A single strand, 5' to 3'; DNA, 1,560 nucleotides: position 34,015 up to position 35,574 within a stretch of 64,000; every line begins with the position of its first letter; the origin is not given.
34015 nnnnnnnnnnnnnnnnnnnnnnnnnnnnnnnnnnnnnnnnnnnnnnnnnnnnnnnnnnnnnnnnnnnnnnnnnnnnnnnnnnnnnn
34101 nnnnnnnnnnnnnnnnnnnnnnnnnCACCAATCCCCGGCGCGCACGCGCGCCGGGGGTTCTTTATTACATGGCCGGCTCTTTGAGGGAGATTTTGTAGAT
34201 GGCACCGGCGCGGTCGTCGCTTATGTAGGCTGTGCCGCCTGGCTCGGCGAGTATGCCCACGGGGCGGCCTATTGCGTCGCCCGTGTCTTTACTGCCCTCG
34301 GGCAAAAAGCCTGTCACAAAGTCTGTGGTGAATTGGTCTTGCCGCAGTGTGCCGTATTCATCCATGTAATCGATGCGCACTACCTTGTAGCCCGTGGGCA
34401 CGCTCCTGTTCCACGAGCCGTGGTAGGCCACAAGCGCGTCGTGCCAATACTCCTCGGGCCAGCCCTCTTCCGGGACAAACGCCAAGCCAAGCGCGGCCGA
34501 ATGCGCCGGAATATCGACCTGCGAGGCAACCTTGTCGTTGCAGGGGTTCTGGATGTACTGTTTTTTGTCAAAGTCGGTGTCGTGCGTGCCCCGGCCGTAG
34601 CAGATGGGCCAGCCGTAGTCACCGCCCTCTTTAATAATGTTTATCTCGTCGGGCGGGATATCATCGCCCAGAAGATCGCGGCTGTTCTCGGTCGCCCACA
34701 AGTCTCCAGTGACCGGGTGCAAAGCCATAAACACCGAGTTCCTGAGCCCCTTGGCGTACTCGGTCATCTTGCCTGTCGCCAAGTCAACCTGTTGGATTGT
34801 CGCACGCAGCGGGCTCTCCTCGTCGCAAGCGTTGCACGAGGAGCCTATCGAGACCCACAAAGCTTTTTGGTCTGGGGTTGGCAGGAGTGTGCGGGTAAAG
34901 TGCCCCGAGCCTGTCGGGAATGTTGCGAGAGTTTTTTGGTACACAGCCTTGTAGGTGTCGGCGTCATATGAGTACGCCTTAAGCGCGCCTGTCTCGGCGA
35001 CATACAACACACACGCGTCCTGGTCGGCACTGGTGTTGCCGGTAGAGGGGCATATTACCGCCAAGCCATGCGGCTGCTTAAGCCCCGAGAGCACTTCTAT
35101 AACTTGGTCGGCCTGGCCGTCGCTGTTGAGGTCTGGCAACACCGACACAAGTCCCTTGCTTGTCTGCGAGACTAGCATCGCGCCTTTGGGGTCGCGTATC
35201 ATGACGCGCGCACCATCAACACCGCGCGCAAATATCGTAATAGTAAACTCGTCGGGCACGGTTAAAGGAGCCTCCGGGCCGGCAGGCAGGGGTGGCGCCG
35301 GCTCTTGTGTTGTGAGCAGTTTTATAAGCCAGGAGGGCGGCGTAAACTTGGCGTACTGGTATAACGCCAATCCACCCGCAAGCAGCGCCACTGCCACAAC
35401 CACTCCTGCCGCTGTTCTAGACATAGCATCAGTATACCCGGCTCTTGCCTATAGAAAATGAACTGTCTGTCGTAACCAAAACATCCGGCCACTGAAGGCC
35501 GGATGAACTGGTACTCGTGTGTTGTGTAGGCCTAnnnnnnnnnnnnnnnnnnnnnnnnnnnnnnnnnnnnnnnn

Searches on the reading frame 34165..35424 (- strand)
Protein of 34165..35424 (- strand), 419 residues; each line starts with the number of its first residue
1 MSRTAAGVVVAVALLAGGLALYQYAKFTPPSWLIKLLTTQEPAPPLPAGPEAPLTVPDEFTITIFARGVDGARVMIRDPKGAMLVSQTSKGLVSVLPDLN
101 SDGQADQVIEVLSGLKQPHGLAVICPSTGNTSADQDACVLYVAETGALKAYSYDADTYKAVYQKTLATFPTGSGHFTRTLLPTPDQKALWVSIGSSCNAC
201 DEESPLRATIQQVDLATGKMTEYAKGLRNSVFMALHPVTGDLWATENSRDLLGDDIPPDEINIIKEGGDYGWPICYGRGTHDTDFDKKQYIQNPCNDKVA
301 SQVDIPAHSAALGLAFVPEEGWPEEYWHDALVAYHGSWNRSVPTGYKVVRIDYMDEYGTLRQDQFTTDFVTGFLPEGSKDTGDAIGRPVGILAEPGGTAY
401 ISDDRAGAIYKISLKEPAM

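Call 90: search_protein_families(library=pfam, proteins=[window:34165-35424:-], max_evalue=0.001)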
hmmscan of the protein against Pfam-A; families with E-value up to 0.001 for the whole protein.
window:34165-35424:- (419 aa): 2 families
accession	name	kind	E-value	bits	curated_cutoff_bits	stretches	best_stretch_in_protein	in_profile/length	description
PF07995.17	GSDH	-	1e-10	41.9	25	1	223-285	176-233/332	Glucose / Sorbosone dehydrogenase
PF22807.2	TrAA12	-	1.6e-08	33.8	30.9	1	135-411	62-377/463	TrAA12-like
